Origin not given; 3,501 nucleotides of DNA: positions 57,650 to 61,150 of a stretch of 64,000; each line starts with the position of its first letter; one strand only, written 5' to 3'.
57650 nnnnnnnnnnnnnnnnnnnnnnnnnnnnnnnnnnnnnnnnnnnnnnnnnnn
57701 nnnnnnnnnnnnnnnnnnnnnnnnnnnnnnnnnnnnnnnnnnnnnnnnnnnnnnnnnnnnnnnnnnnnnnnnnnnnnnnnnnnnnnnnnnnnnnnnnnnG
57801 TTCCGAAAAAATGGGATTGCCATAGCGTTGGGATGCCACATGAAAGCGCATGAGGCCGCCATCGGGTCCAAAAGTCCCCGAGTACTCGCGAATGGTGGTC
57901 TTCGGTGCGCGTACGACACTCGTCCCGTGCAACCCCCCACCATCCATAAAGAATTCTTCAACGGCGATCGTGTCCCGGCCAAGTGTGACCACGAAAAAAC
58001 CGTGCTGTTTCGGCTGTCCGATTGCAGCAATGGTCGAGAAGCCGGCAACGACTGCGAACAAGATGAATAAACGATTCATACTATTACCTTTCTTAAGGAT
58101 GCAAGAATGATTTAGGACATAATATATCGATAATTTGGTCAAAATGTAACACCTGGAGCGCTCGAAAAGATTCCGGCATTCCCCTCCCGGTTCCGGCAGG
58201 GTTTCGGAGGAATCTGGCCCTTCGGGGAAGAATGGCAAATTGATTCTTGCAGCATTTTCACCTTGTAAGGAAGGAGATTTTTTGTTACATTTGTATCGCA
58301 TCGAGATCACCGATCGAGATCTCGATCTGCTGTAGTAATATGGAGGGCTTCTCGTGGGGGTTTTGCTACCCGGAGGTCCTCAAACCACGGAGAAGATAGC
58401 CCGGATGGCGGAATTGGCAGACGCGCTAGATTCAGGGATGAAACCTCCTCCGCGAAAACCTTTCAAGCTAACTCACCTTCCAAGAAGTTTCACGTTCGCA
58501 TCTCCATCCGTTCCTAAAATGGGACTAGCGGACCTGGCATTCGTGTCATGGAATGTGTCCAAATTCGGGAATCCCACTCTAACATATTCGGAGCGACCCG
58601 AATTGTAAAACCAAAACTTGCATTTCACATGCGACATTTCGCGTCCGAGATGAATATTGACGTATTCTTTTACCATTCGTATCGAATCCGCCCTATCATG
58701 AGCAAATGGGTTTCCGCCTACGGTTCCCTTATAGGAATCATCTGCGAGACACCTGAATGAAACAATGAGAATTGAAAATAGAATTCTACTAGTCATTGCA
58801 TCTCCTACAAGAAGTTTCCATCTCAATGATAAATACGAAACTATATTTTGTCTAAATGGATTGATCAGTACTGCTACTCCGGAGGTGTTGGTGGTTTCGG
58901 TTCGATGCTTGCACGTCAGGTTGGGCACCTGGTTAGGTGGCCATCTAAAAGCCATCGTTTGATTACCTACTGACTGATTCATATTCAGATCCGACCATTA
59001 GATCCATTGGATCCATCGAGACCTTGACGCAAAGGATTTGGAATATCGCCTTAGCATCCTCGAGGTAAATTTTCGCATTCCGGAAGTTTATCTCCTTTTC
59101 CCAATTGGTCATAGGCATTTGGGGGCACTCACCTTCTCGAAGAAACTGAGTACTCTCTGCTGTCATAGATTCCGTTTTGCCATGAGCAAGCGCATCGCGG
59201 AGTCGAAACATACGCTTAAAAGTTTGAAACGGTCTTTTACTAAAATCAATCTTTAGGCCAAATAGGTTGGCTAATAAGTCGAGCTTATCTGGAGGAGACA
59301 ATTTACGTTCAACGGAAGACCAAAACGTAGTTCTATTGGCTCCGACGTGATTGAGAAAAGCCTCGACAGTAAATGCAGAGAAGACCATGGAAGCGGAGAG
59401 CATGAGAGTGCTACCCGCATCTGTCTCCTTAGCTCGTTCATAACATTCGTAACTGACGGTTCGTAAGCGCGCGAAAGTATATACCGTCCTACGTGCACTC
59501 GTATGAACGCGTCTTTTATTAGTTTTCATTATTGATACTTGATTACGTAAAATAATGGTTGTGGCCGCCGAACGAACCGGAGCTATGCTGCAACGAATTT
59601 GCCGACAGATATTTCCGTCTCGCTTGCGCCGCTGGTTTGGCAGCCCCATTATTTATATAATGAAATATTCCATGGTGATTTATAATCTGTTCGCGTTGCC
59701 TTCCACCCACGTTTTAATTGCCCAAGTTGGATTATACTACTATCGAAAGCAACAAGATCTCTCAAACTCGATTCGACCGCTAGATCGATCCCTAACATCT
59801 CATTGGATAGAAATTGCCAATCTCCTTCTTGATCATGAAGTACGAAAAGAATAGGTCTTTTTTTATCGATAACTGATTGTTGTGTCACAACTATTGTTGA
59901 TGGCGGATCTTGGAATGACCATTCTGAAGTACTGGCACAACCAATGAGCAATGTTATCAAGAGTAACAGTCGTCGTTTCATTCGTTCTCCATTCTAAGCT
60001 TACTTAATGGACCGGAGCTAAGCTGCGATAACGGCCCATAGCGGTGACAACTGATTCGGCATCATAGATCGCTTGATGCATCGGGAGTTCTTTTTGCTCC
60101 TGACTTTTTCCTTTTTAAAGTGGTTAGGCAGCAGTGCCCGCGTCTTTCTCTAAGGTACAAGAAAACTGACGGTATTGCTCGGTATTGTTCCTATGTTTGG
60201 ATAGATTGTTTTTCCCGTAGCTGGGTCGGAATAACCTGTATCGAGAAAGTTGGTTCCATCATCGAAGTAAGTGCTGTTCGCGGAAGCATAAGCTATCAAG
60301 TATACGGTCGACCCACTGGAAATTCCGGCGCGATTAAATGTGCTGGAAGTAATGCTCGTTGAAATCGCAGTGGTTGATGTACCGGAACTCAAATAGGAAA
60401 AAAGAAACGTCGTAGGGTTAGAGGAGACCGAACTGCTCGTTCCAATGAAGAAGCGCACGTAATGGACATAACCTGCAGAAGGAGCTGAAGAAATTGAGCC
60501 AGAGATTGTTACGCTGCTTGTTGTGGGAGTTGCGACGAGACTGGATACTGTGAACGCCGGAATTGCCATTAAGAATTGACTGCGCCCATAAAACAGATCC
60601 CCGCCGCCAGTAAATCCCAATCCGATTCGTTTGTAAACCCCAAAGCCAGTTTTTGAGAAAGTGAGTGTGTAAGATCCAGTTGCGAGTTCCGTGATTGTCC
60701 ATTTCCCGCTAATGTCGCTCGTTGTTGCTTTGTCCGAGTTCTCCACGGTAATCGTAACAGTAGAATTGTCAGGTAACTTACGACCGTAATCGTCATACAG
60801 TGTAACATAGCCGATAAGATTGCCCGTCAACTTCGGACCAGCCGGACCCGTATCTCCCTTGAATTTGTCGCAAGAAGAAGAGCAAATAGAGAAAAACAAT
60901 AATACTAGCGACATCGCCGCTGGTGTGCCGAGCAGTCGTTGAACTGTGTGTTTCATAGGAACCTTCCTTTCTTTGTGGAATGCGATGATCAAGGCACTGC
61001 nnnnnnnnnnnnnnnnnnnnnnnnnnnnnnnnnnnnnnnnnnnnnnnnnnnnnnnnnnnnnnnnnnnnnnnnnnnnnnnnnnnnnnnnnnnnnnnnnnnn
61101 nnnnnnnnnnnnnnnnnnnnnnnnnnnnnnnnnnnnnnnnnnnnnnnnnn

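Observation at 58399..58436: tRNA-Leu(CAG) 5' half without a 3' half, at the edge of an AT-rich islet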

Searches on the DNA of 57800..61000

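Call 6: search_rna_families(source=window, start=57800, end=61000, threshold=evalue, max_evalue=10, show_alignments=4)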
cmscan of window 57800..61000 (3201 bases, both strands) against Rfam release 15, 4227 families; matches with E-value up to 10: 5.
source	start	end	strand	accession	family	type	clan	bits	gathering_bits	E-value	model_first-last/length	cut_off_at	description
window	58191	58232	+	RF04257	mir-9230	Gene; miRNA;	-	17.1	100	7.7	21-63/87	no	mir-9230 microRNA precursor family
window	60043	60155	+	RF01965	RMST_4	Gene; lncRNA;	-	17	40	7.3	1-108/108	no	Rhabdomyosarcoma 2 associated transcript conserved region 4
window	58152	58190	-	RF00315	snoJ33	Gene; snRNA; snoRNA; CD-box;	-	16.8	45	7.7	1-81/81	no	Small nucleolar RNA J33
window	60440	60514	+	RF01516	v-snoRNA-1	Gene; snRNA; snoRNA; CD-box;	-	16.4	75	5.3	1-65/65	no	Human herpesvirus 1 small nucleolar RNA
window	58606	58736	+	RF00552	rncO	Cis-reg;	-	13.9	43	8.4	1-214/214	no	rncO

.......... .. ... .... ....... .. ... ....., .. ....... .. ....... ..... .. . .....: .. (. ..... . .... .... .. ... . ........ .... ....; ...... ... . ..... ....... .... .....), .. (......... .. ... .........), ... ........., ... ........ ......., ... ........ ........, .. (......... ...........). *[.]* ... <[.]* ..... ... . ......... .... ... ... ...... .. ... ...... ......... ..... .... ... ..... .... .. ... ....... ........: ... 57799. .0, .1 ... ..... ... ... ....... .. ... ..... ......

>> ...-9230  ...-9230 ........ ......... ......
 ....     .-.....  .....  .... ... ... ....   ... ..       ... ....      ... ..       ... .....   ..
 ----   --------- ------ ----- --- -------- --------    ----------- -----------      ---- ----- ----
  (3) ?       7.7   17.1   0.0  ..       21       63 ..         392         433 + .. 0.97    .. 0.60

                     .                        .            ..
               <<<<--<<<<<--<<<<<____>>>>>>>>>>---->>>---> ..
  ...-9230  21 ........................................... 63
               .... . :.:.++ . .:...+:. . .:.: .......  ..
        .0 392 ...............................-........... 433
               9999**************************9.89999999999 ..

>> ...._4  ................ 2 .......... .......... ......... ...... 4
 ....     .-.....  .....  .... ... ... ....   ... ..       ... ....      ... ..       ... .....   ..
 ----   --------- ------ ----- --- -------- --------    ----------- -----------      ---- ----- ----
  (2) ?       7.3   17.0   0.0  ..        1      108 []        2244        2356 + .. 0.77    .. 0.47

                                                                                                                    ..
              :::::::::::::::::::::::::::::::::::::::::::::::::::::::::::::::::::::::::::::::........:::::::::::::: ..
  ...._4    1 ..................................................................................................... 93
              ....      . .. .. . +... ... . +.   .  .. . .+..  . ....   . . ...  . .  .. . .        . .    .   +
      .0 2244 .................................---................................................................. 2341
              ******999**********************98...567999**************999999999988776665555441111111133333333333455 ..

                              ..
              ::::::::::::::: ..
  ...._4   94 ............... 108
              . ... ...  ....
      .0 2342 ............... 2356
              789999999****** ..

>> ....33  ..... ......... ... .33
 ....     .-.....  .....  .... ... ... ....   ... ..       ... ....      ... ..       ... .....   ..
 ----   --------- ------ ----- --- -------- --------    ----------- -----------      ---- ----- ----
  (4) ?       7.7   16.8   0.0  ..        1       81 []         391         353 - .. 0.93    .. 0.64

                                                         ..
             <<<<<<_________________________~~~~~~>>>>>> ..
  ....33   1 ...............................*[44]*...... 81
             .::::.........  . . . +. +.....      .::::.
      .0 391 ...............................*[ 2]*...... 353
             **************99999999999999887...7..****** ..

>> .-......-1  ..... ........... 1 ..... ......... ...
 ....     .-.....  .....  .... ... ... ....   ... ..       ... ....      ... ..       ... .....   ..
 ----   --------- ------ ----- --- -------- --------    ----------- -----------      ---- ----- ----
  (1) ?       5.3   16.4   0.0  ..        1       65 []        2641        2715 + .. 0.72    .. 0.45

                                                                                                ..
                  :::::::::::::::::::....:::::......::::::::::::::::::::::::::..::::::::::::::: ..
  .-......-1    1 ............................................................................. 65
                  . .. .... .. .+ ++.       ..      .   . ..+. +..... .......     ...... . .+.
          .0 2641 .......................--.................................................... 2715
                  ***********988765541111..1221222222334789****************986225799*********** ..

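Call 9: search_rna_families(source=window, start=58380, end=58437, threshold=evalue, max_evalue=10, show_alignments=3)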
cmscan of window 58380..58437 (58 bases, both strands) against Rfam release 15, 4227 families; matches with E-value up to 10: 1.
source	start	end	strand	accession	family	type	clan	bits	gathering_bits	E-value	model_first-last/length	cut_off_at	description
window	58380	58404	-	RF03411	mir-2856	Gene; miRNA;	-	12.8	60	2.9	1-25/87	3'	mir-2856 microRNA precursor family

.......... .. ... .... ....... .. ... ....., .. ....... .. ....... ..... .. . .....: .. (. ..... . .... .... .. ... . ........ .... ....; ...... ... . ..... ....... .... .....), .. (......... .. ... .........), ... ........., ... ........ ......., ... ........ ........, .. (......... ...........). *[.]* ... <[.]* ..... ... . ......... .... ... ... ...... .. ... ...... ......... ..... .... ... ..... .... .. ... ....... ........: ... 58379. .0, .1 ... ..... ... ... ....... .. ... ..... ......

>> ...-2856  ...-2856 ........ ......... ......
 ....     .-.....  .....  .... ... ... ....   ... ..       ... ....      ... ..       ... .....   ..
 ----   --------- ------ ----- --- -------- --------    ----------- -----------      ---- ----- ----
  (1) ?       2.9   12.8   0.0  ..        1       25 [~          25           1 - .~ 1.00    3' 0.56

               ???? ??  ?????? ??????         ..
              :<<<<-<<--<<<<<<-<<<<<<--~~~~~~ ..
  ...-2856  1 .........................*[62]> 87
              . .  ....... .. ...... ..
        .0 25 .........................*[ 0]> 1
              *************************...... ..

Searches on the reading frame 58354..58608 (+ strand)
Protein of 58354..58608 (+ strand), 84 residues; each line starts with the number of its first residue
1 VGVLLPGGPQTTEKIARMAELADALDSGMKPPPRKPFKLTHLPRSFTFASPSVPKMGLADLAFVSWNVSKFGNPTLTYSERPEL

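Call 16: search_protein_families(library=pfam, proteins=[window:58354-58608:+], max_evalue=1)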
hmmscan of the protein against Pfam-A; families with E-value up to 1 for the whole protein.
window:58354-58608:+ (84 aa): 0 families

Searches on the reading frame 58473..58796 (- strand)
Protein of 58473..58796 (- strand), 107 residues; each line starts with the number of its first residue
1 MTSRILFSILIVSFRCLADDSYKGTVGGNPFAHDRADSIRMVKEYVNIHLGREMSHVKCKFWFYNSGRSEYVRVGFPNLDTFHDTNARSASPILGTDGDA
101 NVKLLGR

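Call 36: find_encoding_contigs(protein=window:58473-58796:-, flank=10000, max_places=10)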
Protein window:58473-58796:- (107 aa): 1 contig read that carries it; 1 place shown.
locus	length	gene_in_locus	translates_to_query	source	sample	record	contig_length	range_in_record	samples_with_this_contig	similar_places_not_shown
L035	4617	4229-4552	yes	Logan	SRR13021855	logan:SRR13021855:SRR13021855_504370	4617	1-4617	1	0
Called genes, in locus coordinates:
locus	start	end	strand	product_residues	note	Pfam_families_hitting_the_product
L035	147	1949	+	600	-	PF15902:Sortilin-Vps10 (faint), PF18962:Por_Secre_tail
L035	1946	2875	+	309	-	PF13620:CarboxypepD_reg (weak), PF13715:CarbopepD_reg_2 (weak)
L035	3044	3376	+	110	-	-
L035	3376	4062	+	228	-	-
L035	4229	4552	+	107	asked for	-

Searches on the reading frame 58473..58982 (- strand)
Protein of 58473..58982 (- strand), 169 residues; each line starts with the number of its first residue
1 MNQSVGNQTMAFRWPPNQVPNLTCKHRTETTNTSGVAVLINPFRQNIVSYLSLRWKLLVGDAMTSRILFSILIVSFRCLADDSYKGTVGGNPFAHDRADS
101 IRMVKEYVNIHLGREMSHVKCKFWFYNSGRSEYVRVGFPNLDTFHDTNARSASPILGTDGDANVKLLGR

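Call 12: find_encoding_contigs(protein=window:58473-58955:-, flank=10000, max_places=10)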
Protein window:58473-58955:- (160 aa): 1 contig read that carries it; 1 place shown.
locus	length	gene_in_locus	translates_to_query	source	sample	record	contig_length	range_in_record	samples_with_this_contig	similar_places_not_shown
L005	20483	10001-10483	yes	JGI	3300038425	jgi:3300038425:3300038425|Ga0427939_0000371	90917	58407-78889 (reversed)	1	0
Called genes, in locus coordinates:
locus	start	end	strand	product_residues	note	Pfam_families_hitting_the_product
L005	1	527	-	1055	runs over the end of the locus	PF17164:DUF5122, PF13385:Laminin_G_3, PF18962:Por_Secre_tail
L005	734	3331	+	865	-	PF00069:Pkinase, PF01636:APH (faint), PF07714:PK_Tyr_Ser-Thr, PF00930:DPPIV_N (faint), PF07676:PD40 (faint), PF25174:Beta-prop_THOC3 (faint), PF26550:Tricorn_2nd (faint), PF26549:Tricorn_N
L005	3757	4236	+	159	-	PF09603:Fib_succ_major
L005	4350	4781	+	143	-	PF06966:DUF1295 (weak), PF04191:PEMT, PF04140:ICMT (weak)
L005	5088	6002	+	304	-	PF18962:Por_Secre_tail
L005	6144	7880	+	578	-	PF15902:Sortilin-Vps10 (faint), PF18962:Por_Secre_tail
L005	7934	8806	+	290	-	PF13620:CarboxypepD_reg (weak), PF13715:CarbopepD_reg_2 (weak)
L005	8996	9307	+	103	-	-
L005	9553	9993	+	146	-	-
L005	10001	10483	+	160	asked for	-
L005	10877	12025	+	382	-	PF11138:DUF2911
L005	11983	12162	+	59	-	-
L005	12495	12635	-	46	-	-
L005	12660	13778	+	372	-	PF01979:Amidohydro_1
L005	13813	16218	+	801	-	PF01315:Ald_Xan_dh_C, PF02738:MoCoBD_1, PF20256:MoCoBD_2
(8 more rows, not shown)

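Call 16: search_protein_families(library=pfam, proteins=[window:58473-58982:-], max_evalue=1)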
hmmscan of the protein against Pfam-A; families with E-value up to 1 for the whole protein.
window:58473-58982:- (169 aa): 1 family
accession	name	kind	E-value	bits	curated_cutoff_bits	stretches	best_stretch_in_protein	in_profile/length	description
PF13209.11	DUF4017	-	0.13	12.7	21.6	1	50-76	27-53/60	Protein of unknown function (DUF4017)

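Call 31: search_protein_families(library=ncbifam, proteins=[window:58473-58982:-], max_evalue=1)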
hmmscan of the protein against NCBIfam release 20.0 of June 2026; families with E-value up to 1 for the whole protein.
window:58473-58982:- (169 aa): 0 families

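Call 32: search_protein_families(library=padloc, proteins=[window:58473-58982:-], max_evalue=1)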
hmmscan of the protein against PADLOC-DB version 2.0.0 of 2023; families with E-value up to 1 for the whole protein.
window:58473-58982:- (169 aa): 0 families

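Call 33: search_protein_families(library=phrogs, proteins=[window:58473-58982:-], max_evalue=1)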
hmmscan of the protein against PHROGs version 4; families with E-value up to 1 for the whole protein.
window:58473-58982:- (169 aa): 1 family
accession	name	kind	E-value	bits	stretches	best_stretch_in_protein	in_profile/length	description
phrog_32513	-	unknown function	0.097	13.7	1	121-158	43-80/90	-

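Call 34: find_homologous_proteins(query=window:58473-58982:-, max_evalue=0.001)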
Query window:58473-58982:- (169 aa): 1 proteins with E <= 0.001 among 82 candidates.
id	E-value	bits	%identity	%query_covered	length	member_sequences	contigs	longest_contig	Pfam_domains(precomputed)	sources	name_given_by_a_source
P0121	5.2e-105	367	100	95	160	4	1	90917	-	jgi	jgi:hypothetical protein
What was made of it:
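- Tried and rejected: This could not be judged because it is an ORFan (call 34).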

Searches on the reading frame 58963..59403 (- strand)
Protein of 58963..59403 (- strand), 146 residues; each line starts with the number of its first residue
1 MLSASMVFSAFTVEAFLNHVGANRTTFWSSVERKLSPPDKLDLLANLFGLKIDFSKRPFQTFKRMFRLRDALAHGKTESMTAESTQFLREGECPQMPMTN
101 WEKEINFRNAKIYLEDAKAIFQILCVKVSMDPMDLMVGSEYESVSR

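Call 35: list_cluster_members(proteins=[P0121, window:58963-59403:-, window:59649-59960:-, window:60150-61022:-])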
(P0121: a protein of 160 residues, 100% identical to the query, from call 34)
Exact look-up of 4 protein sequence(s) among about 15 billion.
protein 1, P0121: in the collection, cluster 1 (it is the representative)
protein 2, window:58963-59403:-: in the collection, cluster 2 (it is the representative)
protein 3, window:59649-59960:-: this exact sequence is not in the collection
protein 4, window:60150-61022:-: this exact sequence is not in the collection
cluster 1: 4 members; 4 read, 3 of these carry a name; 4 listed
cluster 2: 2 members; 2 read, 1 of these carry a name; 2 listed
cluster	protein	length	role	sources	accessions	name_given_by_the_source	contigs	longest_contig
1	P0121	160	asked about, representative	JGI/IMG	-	hypothetical protein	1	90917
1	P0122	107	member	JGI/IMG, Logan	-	hypothetical protein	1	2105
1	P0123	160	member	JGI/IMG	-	hypothetical protein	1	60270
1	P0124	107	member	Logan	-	-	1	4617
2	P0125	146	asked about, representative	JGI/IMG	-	hypothetical protein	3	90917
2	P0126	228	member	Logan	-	-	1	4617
